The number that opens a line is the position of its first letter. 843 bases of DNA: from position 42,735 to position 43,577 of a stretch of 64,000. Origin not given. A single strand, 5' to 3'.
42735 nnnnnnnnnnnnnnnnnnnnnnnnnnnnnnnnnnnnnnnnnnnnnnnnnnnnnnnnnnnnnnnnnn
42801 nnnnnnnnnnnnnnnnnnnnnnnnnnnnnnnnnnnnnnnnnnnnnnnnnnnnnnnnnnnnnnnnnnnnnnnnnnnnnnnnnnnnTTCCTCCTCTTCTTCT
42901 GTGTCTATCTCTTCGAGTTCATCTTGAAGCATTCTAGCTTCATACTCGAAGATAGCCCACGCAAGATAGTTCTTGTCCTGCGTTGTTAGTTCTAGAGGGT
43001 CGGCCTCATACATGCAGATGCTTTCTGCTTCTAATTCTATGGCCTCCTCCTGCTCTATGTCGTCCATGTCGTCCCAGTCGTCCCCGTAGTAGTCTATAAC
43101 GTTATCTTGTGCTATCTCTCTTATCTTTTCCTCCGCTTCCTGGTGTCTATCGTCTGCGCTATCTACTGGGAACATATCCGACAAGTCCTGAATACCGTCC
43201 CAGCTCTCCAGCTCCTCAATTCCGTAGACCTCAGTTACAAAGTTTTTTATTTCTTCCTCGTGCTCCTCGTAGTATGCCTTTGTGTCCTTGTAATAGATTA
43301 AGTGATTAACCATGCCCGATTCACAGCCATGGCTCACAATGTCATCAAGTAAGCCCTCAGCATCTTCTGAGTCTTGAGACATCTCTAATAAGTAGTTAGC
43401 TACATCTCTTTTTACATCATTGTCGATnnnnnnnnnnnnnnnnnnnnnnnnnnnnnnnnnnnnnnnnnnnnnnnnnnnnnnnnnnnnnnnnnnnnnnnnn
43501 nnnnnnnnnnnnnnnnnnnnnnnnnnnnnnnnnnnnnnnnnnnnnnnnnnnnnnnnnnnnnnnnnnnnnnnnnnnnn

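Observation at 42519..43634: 371-aa hyper-acidic protein: candidate DNA mimic (Ocr/ArdA-style anti-restriction) of unusual size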

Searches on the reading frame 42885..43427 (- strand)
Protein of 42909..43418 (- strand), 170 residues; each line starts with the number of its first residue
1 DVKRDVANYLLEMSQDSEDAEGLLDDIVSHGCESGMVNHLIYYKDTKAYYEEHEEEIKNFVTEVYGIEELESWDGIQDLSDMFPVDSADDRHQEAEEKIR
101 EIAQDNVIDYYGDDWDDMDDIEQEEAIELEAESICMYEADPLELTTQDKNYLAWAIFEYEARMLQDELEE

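Call 16: search_dna_similar(query=window:42909-43418:-, collection=plasmids, mode=protein, max_evalue=0.001, max_rows=30)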
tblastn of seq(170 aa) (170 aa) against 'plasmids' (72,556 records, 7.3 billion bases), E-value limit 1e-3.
No match.

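Call 33: search_solved_structures(query=A3, max_evalue=10, show_alignments=3)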
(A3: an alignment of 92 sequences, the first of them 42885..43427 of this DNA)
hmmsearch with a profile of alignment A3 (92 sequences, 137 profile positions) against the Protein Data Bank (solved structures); distinct sequences matched with E-value up to 10: 4.
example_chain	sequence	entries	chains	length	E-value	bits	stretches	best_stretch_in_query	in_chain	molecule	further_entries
8ghu_m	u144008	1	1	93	1.5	12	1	7-52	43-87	30S ribosomal protein S13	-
6spc_m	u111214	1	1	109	1.7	11.9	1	6-52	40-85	30S ribosomal protein S13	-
6spe_m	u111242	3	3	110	1.7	11.8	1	6-52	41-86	30S ribosomal protein S13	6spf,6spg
9v39_A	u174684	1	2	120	2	11.6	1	3-86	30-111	De novo designed serotonin binder SROb2_30, chain A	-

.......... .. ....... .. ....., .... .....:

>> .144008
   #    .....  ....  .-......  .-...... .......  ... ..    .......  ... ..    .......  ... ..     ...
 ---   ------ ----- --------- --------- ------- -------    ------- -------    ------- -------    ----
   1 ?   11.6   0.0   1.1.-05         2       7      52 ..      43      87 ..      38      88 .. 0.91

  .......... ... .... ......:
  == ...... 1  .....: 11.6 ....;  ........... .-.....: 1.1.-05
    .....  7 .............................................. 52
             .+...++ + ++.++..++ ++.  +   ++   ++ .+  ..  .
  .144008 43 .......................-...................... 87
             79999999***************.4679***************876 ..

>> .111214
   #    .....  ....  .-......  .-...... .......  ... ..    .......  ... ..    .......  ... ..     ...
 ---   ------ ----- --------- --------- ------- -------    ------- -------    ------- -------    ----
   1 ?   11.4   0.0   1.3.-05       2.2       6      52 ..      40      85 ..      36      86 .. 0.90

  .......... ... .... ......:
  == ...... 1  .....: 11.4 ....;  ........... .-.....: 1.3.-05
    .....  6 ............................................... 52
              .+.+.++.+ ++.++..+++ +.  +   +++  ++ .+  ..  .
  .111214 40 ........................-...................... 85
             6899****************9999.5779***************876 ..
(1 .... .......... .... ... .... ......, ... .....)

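Call 34: find_homologous_proteins(query=A3, max_evalue=0.001)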
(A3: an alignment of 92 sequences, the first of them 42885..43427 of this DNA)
Query A3 (92 sequences) (181 aa, profile of the alignment): 858 proteins with E <= 0.001 among 2991 candidates; the best 120 are listed.
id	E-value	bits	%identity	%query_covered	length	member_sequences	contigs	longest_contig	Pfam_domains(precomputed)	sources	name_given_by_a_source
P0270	2.3e-47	178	29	96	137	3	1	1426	PF23864.2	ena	-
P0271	7.0e-47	177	29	96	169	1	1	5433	PF23864.2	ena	-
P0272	8.9e-47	176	27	99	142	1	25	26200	PF23864.2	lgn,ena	-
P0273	2.9e-46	175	26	96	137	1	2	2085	PF23864.2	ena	-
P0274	3.1e-46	175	32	42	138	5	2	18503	PF23864.2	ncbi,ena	-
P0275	3.5e-46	174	35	40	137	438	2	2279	PF23864.2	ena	-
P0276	3.7e-46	174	36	36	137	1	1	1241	PF23864.2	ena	-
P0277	4.5e-46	174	35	40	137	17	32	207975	PF23864.2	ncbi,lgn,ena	-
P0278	4.5e-46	174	24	96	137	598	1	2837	PF23864.2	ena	-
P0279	4.9e-46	174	35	42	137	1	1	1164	PF23864.2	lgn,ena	-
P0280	4.9e-46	174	34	41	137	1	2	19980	PF23864.2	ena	-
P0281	5.1e-46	174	34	41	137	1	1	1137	PF23864.2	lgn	-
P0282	6.3e-46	174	39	34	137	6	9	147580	PF23864.2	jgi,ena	-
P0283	7.6e-46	173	31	59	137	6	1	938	PF23864.2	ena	-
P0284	9.4e-46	173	35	36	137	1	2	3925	PF23864.2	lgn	-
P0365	2.2e-44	169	25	96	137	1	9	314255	PF23864.2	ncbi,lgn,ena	-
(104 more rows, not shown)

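Call 35: find_encoding_contigs(protein=P0277, flank=10000, max_places=4)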
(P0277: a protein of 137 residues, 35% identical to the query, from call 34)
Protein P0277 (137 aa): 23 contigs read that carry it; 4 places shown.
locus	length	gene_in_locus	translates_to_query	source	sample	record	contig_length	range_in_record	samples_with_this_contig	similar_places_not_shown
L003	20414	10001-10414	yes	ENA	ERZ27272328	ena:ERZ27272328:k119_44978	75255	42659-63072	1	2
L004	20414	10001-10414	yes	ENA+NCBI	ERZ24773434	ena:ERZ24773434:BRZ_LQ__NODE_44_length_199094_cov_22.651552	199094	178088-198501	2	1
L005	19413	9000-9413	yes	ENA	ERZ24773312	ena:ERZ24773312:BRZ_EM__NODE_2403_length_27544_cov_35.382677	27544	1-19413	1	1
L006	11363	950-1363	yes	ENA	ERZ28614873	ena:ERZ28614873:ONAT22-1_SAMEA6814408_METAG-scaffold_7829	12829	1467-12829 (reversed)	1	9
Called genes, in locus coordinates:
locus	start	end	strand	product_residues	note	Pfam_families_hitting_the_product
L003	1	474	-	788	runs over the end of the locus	PF04313:HSDR_N (faint), PF13588:HSDR_N_2 (faint), PF00270:DEAD, PF04851:ResIII, PF18766:SWI2_SNF2, PF08463:EcoEI_R_C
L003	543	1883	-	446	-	PF00515:TPR_1 (faint), PF07719:TPR_2 (faint), PF13424:TPR_12 (faint), PF13428:TPR_14 (faint), PF14559:TPR_19 (faint)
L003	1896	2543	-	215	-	PF10137:CAP12-PCTIR_TIR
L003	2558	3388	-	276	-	PF14267:DUF4357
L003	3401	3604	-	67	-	PF01381:HTH_3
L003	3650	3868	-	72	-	-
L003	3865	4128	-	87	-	-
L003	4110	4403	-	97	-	-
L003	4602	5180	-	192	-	-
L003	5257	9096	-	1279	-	PF13306:LRR_5, PF13855:LRR_8 (faint), PF13306:LRR_5, PF09479:Flg_new (faint), PF13306:LRR_5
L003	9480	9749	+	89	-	-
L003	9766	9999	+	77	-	-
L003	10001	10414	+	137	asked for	PF23864:DUF7222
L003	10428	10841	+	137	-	-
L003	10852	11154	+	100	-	-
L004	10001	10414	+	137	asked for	PF23864:DUF7222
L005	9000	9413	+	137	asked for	PF23864:DUF7222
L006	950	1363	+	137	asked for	PF23864:DUF7222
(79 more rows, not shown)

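Call 36: find_encoding_contigs(protein=P0365, flank=10000, max_places=3)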
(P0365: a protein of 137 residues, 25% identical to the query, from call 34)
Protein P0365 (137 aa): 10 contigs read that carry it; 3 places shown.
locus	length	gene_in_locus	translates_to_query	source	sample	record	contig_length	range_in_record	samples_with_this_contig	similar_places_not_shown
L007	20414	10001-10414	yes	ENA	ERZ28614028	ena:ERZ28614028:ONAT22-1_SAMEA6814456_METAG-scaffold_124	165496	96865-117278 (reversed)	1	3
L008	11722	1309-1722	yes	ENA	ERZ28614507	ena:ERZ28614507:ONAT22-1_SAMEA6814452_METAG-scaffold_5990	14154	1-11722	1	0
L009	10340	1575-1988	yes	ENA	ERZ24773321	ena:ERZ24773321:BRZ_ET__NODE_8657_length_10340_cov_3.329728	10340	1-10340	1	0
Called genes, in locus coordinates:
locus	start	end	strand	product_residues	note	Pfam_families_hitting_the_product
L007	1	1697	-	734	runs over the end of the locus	PF07228:SpoIIE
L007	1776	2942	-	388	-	PF25198:Spore_GerAC_N, PF05504:Spore_GerAC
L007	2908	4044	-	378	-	PF03845:Spore_permease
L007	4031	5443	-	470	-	PF03323:GerA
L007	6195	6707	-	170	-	PF01161:PBP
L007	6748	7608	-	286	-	PF04055:Radical_SAM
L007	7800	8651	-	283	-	PF10609:ParA, PF01656:CbiA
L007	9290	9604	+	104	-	-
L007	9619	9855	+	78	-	-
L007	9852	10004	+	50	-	-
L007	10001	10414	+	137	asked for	PF23864:DUF7222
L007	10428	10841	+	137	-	-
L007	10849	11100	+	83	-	-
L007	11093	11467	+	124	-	-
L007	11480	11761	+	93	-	-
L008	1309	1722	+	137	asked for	PF23864:DUF7222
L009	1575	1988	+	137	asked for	PF23864:DUF7222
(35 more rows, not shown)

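Call 50: predict_structure(alignment_id=A4)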
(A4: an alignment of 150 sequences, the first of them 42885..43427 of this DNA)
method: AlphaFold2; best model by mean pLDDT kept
length: 181 residues; sequences in the alignment: 150
mean_pLDDT: 88.1   pTM: 0.79
mean pLDDT of the five models: 88.1, 85.0, 83.6, 83.1, 82.5
residues with pLDDT >= 90: 111; 70-90: 56; 50-70: 14; < 50: 0
segments of 3 or more residues with pLDDT < 50: none
pLDDT, mean of each block of 10 residues (from residue 1): 85 79 79 78 84 94 94 95 95 93 93 95 96 84 87 94 90 73 52
secondary structure, 60 per line:
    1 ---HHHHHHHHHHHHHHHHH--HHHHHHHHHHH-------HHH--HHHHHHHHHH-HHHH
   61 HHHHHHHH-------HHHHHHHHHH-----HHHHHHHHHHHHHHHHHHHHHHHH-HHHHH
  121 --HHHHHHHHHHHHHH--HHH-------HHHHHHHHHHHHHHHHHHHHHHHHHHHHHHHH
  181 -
elements in order: H4-20 H23-33 H46-55 H57-68 H76-85 H91-114 H116-120 H123-136 H149-180

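Call 58: fold_search(model_id=the predicted structure, library=viral)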
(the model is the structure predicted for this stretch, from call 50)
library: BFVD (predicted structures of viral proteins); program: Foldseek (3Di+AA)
matches with E <= 10: 25; with E <= 0.001: 3
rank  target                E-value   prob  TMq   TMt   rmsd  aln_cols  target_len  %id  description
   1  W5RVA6                4.9e-08  1.00  0.67  0.66   7.3       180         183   42  DUF7222 domain-containing protein [Staphylococcus phage vB_SepS_SEP9]
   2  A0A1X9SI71            2.7e-06  1.00  0.58  0.48   5.7       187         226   25  (no name in the UniProt tables at hand)
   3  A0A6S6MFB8            6.4e-04  1.00  0.47  0.54   5.2       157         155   22  (no name in the UniProt tables at hand)
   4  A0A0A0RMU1            3.9e-02  1.00  0.43  0.42   8.9       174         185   20  DUF7222 domain-containing protein [Bacillus phage Mater]
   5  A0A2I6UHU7            1.2e-01  1.00  0.42  0.61   8.8       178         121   17  (no name in the UniProt tables at hand)
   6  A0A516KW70            4.0e-01  0.96  0.25  0.36   2.4        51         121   33  (no name in the UniProt tables at hand)
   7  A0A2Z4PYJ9            1.0e+00  0.97  0.40  0.28  13.0       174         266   17  (no name in the UniProt tables at hand)
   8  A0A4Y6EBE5            1.3e+00  0.98  0.31  0.30   1.4        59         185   32  (no name in the UniProt tables at hand)
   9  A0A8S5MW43            1.5e+00  0.93  0.35  0.51   2.1        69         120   19  DUF7222 domain-containing protein [Siphoviridae sp. ctsBB38]
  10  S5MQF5                2.8e+00  0.25  0.20  0.07  16.6        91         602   11  Uncharacterized protein [Sinorhizobium phage phiM12]
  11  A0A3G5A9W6            3.2e+00  0.13  0.33  0.09  23.6       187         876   17  Uncharacterized protein [Hyperionvirus sp.]
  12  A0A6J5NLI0            3.9e+00  0.18  0.22  0.28  21.4        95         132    9  Uncharacterized protein [uncultured Caudovirales phage]
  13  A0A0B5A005            3.9e+00  0.11  0.19  0.15  14.4       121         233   15  (no name in the UniProt tables at hand)
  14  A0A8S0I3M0            4.1e+00  0.15  0.20  0.33  14.2        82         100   20  (no name in the UniProt tables at hand)
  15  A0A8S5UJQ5            6.1e+00  0.05  0.23  0.17  20.9       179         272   13  Uncharacterized protein [Podoviridae sp. ct9A73]
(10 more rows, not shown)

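Call 59: fold_search(model_id=the predicted structure, library=pdb)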
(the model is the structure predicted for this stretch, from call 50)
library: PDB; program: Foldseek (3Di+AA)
matches with E <= 10: 3; with E <= 0.001: 0
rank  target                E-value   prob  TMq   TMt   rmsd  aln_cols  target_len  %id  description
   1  6ch2_E                5.0e+00  0.06  0.21  0.25  21.5       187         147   13  Crystal structure of the cytoplasmic domain of FlhA and FliT-FliD complex (released 2018-05-16)
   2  7ux1_A                6.0e+00  0.05  0.23  0.08  19.5       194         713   11  EcMscK in an Open Conformation (released 2022-11-23)
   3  6ch2_D                7.4e+00  0.04  0.22  0.26  21.5       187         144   13  Crystal structure of the cytoplasmic domain of FlhA and FliT-FliD complex (released 2018-05-16)

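Call 90: search_protein_families(library=ncbifam, proteins=[P0277], max_evalue=0.01)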
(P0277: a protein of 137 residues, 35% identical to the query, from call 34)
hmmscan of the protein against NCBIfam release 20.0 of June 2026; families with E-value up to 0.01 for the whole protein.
P0277 (137 aa): 0 families

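Call 101: search_protein_families(library=padloc, proteins=[P0277], max_evalue=0.01)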
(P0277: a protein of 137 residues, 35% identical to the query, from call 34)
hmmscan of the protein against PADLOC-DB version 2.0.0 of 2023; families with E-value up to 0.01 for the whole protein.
P0277 (137 aa): 0 families
